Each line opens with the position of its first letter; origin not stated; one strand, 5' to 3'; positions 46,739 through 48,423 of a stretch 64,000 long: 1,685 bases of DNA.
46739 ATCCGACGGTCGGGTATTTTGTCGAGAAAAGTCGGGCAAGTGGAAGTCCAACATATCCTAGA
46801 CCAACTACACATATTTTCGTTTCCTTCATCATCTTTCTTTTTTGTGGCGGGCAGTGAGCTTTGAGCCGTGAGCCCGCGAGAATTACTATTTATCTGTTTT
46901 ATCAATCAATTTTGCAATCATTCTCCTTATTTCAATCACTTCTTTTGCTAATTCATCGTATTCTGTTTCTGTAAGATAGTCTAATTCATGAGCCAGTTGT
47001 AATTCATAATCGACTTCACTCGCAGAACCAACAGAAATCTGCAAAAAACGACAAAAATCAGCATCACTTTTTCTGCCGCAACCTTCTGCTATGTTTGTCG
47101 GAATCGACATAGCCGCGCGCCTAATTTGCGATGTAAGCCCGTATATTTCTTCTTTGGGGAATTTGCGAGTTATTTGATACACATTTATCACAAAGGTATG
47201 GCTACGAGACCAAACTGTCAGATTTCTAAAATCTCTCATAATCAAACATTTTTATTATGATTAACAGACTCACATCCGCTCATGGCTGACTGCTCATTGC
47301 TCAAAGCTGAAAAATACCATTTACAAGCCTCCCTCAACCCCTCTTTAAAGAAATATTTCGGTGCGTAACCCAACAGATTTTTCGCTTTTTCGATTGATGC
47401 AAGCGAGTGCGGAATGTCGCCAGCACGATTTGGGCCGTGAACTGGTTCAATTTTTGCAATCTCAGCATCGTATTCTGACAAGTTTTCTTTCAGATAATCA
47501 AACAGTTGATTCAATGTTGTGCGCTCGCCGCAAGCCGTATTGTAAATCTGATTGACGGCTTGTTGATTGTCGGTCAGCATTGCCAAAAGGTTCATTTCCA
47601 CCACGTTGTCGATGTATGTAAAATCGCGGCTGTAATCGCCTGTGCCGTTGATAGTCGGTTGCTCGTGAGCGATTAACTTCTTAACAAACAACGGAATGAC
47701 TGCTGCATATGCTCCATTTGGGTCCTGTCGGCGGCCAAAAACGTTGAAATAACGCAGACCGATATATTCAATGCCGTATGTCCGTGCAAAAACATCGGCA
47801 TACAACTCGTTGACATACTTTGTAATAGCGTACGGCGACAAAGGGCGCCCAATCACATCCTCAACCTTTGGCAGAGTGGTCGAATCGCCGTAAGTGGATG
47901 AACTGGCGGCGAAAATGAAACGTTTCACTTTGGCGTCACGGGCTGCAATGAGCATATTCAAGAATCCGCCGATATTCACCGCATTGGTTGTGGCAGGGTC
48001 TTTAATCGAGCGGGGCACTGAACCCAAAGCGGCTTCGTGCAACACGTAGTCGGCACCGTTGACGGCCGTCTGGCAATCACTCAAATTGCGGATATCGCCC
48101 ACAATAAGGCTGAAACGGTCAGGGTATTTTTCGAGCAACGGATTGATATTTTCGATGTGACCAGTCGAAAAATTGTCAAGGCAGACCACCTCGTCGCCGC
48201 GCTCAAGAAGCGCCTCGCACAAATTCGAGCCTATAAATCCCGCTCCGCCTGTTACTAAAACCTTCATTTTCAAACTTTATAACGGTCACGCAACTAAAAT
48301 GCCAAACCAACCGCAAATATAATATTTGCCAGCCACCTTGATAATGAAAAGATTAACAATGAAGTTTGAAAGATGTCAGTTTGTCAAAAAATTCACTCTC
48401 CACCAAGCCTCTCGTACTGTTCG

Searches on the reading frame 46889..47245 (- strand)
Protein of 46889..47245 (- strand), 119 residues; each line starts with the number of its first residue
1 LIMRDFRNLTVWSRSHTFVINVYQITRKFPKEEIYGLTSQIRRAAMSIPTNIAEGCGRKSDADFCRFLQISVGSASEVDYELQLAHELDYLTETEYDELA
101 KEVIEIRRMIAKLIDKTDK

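Call 4: search_protein_families(library=pfam, proteins=[window:46889-47245:-], max_evalue=0.01)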
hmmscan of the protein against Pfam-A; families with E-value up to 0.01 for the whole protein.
window:46889-47245:- (119 aa): 2 families
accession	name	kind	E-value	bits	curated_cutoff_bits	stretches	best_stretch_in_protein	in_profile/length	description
PF05635.17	23S_rRNA_IVP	-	1.3e-41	141.5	33.8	1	7-111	1-105/106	23S rRNA-intervening sequence protein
PF22296.2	bAvd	-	6.8e-05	23.8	40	1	14-115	6-105/107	bAvd-like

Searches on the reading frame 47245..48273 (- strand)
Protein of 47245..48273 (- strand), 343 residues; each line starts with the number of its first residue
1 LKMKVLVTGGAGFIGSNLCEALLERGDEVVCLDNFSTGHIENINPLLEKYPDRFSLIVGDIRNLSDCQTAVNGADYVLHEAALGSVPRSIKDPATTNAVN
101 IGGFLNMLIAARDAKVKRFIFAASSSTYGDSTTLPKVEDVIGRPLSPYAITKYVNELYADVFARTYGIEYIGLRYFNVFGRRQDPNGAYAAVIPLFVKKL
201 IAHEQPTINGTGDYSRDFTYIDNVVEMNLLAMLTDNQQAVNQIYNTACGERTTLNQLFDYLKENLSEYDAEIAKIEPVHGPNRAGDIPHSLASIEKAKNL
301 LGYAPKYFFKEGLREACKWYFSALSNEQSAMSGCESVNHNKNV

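Call 4: search_protein_families(library=pfam, proteins=[window:47245-48273:-], max_evalue=0.01)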
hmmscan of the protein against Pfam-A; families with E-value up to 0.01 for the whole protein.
window:47245-48273:- (343 aa): 9 families
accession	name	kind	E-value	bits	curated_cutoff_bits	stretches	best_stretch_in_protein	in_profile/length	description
PF01370.27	Epimerase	-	1.8e-58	198.2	20.9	1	5-245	1-238/240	NAD dependent epimerase/dehydratase family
PF16363.11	GDP_Man_Dehyd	-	6.4e-53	180.8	27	1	6-315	1-331/332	GDP-mannose 4,6 dehydratase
PF02719.21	Polysacc_synt_2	-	1.2e-18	67.8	20.2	1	5-269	1-250/293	Polysaccharide biosynthesis protein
PF01073.25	3Beta_HSD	-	4.8e-18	65.6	22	1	6-236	1-235/280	3-beta hydroxysteroid dehydrogenase/isomerase family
PF13460.12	NAD_binding_10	-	2.1e-08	34.7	27.2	1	9-174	1-142/184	NAD(P)H-binding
PF04321.23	RmlD_sub_bind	-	1.6e-07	31.2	27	1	3-315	1-280/287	RmlD substrate binding domain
PF07993.18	NAD_binding_4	-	1.8e-06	27.8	20.1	1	7-138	1-149/258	Male sterility protein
PF00106.31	adh_short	-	1.2e-05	25.3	26.6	1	5-74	3-71/195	short chain dehydrogenase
PF05368.20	NmrA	-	0.0018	18.3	27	1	1-123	1-106/298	NmrA-like family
